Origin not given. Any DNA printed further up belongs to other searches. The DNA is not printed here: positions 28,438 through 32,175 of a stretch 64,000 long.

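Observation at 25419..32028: Translationally coupled PLD-nuclease–SNF2-helicase fusion plus PglX/Eco57I-like N6-adenine MTase: a candidate minimal DISARM-like or split Type-ISP-like restriction/defence module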

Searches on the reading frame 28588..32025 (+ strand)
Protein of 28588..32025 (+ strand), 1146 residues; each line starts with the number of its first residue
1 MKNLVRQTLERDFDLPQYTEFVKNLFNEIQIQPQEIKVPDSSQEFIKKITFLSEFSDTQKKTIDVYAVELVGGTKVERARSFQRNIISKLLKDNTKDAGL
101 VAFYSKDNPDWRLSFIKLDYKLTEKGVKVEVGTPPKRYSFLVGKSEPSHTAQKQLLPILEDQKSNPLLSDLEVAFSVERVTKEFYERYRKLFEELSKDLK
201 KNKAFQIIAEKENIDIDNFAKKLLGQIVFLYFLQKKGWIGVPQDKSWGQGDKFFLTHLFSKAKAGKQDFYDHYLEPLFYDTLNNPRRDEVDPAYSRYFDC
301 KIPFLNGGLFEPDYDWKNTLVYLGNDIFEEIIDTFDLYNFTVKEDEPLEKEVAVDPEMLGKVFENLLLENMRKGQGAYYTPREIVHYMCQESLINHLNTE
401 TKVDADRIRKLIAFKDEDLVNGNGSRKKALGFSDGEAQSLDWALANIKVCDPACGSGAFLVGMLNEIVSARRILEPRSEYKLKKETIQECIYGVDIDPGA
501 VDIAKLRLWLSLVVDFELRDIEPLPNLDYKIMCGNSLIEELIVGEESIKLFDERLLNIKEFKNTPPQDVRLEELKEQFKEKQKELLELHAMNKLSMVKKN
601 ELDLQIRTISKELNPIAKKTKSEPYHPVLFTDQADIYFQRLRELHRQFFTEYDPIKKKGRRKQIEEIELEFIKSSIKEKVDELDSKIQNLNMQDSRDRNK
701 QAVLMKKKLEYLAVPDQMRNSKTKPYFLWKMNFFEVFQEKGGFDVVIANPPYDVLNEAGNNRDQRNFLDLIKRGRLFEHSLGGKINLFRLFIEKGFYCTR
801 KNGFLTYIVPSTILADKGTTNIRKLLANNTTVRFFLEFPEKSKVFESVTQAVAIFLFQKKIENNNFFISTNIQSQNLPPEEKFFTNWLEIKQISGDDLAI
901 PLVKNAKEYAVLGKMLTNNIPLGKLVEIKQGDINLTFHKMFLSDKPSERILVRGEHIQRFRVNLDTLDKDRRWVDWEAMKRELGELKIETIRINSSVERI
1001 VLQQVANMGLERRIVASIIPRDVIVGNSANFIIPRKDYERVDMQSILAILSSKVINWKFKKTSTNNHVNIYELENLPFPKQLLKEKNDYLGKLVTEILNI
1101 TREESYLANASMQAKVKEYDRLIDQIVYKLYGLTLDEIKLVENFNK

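Call 7: search_protein_families(library=pfam, proteins=[window:28588-32025:+], max_evalue=0.01)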
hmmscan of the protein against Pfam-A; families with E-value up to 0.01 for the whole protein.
window:28588-32025:+ (1146 aa): 6 families
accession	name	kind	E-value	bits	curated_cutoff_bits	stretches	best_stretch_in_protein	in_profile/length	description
PF07669.17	Eco57I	-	2e-28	100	25.3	1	489-845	1-171/171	Eco57I restriction-modification methylase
PF02384.22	N6_Mtase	-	6.5e-16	59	20.4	2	738-870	121-246/311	N-6 DNA Methylase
PF20473.4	MmeI_Mtase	-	2e-08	34.2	27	1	438-511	12-85/259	MmeI, DNA-methyltransferase domain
PF12950.13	TaqI_C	-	1.9e-06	28.5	26.5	1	952-1077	4-117/118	TaqI-like C-terminal specificity domain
PF01170.24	UPF0020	-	2.4e-05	24.6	22.3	1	449-508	32-96/197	RMKL-like, methyltransferase domain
PF13847.12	Methyltransf_31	-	0.00047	20.3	27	1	446-584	4-128/145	Methyltransferase domain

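Call 8: search_protein_families(library=padloc, proteins=[window:28588-32025:+], max_evalue=0.01)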
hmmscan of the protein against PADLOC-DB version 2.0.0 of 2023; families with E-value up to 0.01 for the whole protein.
window:28588-32025:+ (1146 aa): 50 families (the best 25 are shown)
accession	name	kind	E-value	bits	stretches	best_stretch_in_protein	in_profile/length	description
PDLC03596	REase_MTase_IIG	-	2.2e-150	500.9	4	2-406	7-459/1148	Type IIG restriction enzyme-methyltransferase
PDLC03601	REase_MTase_IIG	-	3.6e-59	198.6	2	174-539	201-558/1110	Type IIG restriction enzyme-methyltransferase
PDLC03612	REase_MTase_IIG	-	2.2e-56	189.8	3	480-894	585-951/1247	Type IIG restriction enzyme-methyltransferase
PDLC03237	MTase_II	-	6.1e-44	148.2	1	737-1137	216-616/1036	Type II methyltransferase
PDLC03338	MTase_II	-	1.4e-33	114.5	3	710-874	213-365/604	Type II methyltransferase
PDLC02643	DrmMI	-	1.1e-29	100.9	2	483-833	667-957/1347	DrmMI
PDLC03604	REase_MTase_IIG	-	2.5e-25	86.7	2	443-548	386-513/1011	Type IIG restriction enzyme-methyltransferase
PDLC03609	REase_MTase_IIG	-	1.1e-24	84.4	3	371-543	368-537/1066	Type IIG restriction enzyme-methyltransferase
PDLC03629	REase_MTase_IIG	-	5e-24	82.2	2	724-863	553-692/1182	Type IIG restriction enzyme-methyltransferase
PDLC03348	MTase_II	-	1.4e-22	78.1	3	739-888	343-484/727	Type II methyltransferase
PDLC02638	DrmMI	-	2.5e-22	76.9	1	487-809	670-934/935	DrmMI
PDLC03335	MTase_II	-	5.5e-21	72.8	2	730-876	183-319/607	Type II methyltransferase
PDLC03365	MTase_II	-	5e-20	69.8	1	779-1113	199-538/578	Type II methyltransferase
PDLC03622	REase_MTase_IIG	-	9.3e-20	67.6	2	782-916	960-1097/1524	Type IIG restriction enzyme-methyltransferase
PDLC02529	PglX|PglXI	-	1.9e-19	66.9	1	442-548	224-330/1189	PglX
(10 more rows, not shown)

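Call 9: search_protein_families(library=ncbifam, proteins=[window:28588-32025:+], max_evalue=0.01)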
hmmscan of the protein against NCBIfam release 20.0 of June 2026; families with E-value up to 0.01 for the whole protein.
window:28588-32025:+ (1146 aa): 7 families
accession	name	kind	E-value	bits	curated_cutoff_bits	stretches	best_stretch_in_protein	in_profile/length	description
TIGR02987.1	met_A_Alw26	exception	4.4e-53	180.8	353.5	1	663-1143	70-503/523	Alw26I/Eco31I/Esp3I family type II restriction adenine-specific DNA-methyltransferase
NF033452.1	BREX_1_MTaseX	exception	4.6e-22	77.8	500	1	379-870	254-630/1210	BREX-1 system adenine-specific DNA-methyltransferase PglX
NF033451.1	BREX_2_MTaseX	equivalog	2.2e-16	58.8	400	1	441-542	219-320/1185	BREX-2 system adenine-specific DNA-methyltransferase PglX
NF033455.1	BREX_6_MTaseX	exception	3.5e-11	41.4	900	1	443-510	326-398/1319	BREX-6 system adenine-specific DNA-methyltransferase PglX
NF047738.1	antiphage_MADS2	equivalog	1e-10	40.6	720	0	447-477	333-363/654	methylation-associated defense system DNA methyltransferase MAD2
NF033454.1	BREX_5_MTaseX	exception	4.2e-06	24.6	900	1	434-551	291-404/1404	BREX-5 system adenine-specific DNA-methyltransferase PglX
TIGR03534.1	RF_mod_PrmC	equivalog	9.3e-05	22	199.1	0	726-752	140-166/253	peptide chain release factor N(5)-glutamine methyltransferase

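Call 18: search_solved_structures(query=window:28588-32025:+, max_evalue=0.001)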
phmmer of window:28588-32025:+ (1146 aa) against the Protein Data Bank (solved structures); distinct sequences matched with E-value up to 0.001: 6.
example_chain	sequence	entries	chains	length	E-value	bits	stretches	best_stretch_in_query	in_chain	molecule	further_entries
1g38_A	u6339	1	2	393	1.1e-06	30.1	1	735-842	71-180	MODIFICATION METHYLASE TAQI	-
2ibs_A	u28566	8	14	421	1.2e-06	29.9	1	735-842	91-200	Modification methylase TaqI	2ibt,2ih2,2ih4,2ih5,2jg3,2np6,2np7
1aqj_A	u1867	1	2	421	1.3e-06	29.9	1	735-842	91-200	ADENINE-N6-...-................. TAQI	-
1aqi_A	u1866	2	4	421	1.3e-06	29.9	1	735-842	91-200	ADENINE-N6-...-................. TAQI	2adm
8cxz_A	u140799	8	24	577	0.00029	22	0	352-396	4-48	Site-specific DNA-methyltransferase (adenine-specific)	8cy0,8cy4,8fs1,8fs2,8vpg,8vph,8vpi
7lni_A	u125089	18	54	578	0.00037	21.7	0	352-396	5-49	Site-specific DNA-methyltransferase (adenine-specific)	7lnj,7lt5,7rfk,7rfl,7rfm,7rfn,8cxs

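Call 36: find_homologous_proteins(query=window:28588-32025:+, max_evalue=1e-10)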
Query window:28588-32025:+ (1146 aa): 8000 proteins with E <= 1e-10 among 8000 candidates; the best 120 are listed.
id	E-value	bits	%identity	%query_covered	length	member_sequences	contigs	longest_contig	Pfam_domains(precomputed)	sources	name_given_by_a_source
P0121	0.0e+0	2570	100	100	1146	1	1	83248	PF02384.23,PF07669.18,PF12950.14,PF01170.25,PF20473.5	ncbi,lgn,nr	ncbi:MAG: N-6 DNA methylase [Candidatus Omnitrophica bacterium]|nr:N-6 DNA methylase [Candidatus Omn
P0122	0.0e+0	1596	83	74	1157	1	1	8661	PF02384.23,PF07669.18,PF12950.14,PF01170.25,PF20473.5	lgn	-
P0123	0.0e+0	1568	67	93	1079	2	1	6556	PF02384.23,PF07669.18,PF12950.14,PF01170.25,PF20473.5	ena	-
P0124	0.0e+0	1546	65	100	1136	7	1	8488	PF02384.23,PF07669.18,PF12950.14,PF01170.25,PF20473.5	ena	-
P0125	0.0e+0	1543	63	100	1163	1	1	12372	PF02384.23,PF07669.18,PF12950.14,PF01170.25,PF20473.5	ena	-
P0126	0.0e+0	1541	64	100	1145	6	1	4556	PF02384.23,PF07669.18,PF12950.14,PF01170.25,PF20473.5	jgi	jgi:type I restriction-modification system DNA methylase subunit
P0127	0.0e+0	1536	75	81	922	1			PF02384.23,PF07669.18,PF01170.25,PF20473.5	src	-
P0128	0.0e+0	1512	64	100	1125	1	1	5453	PF02384.23,PF07669.18,PF12950.14,PF01170.25,PF20473.5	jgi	jgi:type I restriction-modification system DNA methylase subunit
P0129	0.0e+0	1507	64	97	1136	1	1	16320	PF02384.23,PF07669.18,PF20473.5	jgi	-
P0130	0.0e+0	1430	61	100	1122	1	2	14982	PF02384.23,PF07669.18,PF12950.14,PF01170.25,PF20473.5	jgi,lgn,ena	-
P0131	0.0e+0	1400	60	100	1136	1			PF02384.23,PF07669.18,PF12950.14,PF01170.25,PF20473.5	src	-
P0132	0.0e+0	1368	57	100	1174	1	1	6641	PF02384.23,PF07669.18,PF12950.14,PF01170.25,PF20473.5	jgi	jgi:Alw26I/Eco31I/Esp3I family type II restriction m6 adenine DNA methyltransferase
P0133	0.0e+0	1343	58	100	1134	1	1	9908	PF02384.23,PF07669.18,PF12950.14,PF01170.25,PF20473.5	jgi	-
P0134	0.0e+0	1340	60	100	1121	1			PF02384.23,PF07669.18,PF12950.14,PF01170.25,PF20473.5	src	-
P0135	0.0e+0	1332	57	100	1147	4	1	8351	PF02384.23,PF07669.18,PF12950.14,PF01170.25,PF20473.5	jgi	-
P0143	0.0e+0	1251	55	100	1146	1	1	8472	PF02384.23,PF07669.18,PF12950.14,PF01170.25,PF20473.5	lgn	-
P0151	1.9e-294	998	47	100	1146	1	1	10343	PF07669.18,PF12950.14,PF20473.5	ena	-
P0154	3.2e-283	961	47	47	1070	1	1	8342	PF02384.23,PF07669.18,PF20473.5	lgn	-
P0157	4.3e-266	904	45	47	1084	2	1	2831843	PF02384.23,PF07669.18,PF20473.5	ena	-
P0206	2.6e-226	772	40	99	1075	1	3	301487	PF02384.23,PF07669.18,PF12950.14,PF01170.25,PF20473.5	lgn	-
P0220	1.3e-222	760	-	-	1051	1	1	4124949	PF02384.23,PF07669.18,PF20473.5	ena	-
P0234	2.9e-217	742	39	92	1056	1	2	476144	PF02384.23,PF07669.18,PF20473.5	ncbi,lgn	-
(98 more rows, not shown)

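Call 58: find_encoding_contigs(protein=P0157, flank=6000, max_places=1)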
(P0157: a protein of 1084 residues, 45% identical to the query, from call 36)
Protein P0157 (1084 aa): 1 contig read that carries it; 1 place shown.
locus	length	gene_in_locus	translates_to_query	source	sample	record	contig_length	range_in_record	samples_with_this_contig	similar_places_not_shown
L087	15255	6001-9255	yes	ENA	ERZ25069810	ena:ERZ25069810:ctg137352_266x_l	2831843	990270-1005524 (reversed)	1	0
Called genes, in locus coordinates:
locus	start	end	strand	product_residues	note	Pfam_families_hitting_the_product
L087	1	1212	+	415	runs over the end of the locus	PF02646:RmuC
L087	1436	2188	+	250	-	PF20772:TACO1_YebC_N, PF01709:Transcrip_reg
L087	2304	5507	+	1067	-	PF13091:PLDc_2, PF04851:ResIII (faint), PF00176:SNF2-rel_dom, PF00271:Helicase_C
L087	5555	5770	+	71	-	PF21748:UPF0150 (weak)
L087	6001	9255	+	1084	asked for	PF20473:MmeI_Mtase, PF07669:Eco57I, PF02384:N6_Mtase (weak)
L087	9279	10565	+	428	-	-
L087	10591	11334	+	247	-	PF07505:DUF5131, PF17338:GP88 (weak)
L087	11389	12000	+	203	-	PF01330:RuvA_N, PF00633:HHH (faint), PF14520:HHH_5, PF07499:RuvA_C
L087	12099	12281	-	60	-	-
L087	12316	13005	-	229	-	-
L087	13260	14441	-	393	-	PF13517:FG-GAP_3, PF01839:FG-GAP (weak), PF13517:FG-GAP_3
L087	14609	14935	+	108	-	-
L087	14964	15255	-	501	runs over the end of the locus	PF01564:Spermine_synth, PF08242:Methyltransf_12 (weak), PF13649:Methyltransf_25 (weak)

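Call 59: find_encoding_contigs(protein=P0220, flank=6000, max_places=1)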
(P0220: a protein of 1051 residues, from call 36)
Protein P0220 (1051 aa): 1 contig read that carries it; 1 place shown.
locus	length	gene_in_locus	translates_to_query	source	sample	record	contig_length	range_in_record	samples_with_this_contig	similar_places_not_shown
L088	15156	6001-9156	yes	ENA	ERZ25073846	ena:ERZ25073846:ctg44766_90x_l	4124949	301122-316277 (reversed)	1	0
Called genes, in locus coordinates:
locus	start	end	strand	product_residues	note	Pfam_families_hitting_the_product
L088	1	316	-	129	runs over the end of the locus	-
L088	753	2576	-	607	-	PF13637:Ank_4 (faint), PF00023:Ank (faint), PF12796:Ank_2, PF13606:Ank_3 (faint), PF12796:Ank_2 (weak), PF13857:Ank_5, PF12796:Ank_2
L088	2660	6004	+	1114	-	PF13091:PLDc_2, PF00176:SNF2-rel_dom (faint), PF04851:ResIII (faint), PF00271:Helicase_C, PF22590:Cas3-like_C_2 (weak)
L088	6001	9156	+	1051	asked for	PF02384:N6_Mtase (faint), PF20473:MmeI_Mtase (weak), PF07669:Eco57I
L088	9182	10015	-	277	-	PF08861:DUF1828, PF08862:DUF1829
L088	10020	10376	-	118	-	PF22398:DUF6978 (weak)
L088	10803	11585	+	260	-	PF08543:Phos_pyr_kin, PF00294:PfkB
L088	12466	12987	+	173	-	PF02852:Pyr_redox_dim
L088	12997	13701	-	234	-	PF02146:SIR2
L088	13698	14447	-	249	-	PF02798:GST_N, PF13417:GST_N_3, PF13409:GST_N_2, PF00043:GST_C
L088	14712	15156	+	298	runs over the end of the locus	PF00023:Ank (faint), PF12796:Ank_2, PF13857:Ank_5 (weak), PF13637:Ank_4 (weak)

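Call 60: find_encoding_contigs(protein=P0234, flank=6000, max_places=1)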
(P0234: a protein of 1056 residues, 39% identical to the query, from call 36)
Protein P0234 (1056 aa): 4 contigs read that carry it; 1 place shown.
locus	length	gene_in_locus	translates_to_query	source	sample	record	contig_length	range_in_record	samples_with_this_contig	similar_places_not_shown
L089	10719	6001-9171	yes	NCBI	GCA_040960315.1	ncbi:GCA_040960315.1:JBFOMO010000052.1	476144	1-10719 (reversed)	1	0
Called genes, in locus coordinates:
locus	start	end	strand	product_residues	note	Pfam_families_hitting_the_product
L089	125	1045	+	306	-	PF00146:NADHdh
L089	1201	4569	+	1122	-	PF13091:PLDc_2 (faint), PF04851:ResIII (faint), PF00270:DEAD (faint), PF13401:AAA_22 (faint), PF00176:SNF2-rel_dom, PF00271:Helicase_C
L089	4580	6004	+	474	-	PF04326:SLFN_AlbA_2, PF13749:HATPase_c_4, PF13412:HTH_24 (weak)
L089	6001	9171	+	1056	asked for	PF02384:N6_Mtase (faint), PF20473:MmeI_Mtase, PF07669:Eco57I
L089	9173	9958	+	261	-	-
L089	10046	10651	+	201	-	-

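Call 61: find_encoding_contigs(protein=P0206, flank=6000, max_places=1)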
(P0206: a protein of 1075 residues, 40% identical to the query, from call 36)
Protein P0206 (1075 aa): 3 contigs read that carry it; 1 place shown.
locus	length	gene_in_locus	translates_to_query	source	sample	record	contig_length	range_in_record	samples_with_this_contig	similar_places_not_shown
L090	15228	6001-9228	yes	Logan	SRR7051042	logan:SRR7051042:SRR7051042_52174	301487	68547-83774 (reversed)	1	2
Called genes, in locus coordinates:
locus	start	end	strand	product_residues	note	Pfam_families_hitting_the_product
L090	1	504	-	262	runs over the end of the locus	-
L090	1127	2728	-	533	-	-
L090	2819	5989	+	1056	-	PF09565:RE_NgoFVII (faint), PF13091:PLDc_2, PF00270:DEAD (faint), PF04851:ResIII (faint), PF00176:SNF2-rel_dom, PF00271:Helicase_C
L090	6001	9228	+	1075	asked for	PF02384:N6_Mtase (faint), PF01170:UPF0020 (faint), PF20473:MmeI_Mtase, PF07669:Eco57I, PF12950:TaqI_C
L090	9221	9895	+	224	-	PF12705:PDDEXK_1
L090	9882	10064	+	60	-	-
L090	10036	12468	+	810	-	PF02463:SMC_N (faint), PF13304:AAA_21 (faint)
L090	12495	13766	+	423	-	PF13365:Trypsin_2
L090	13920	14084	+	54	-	-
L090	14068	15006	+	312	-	PF00589:Phage_integrase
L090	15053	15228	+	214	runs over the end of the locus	PF12002:MgsA_C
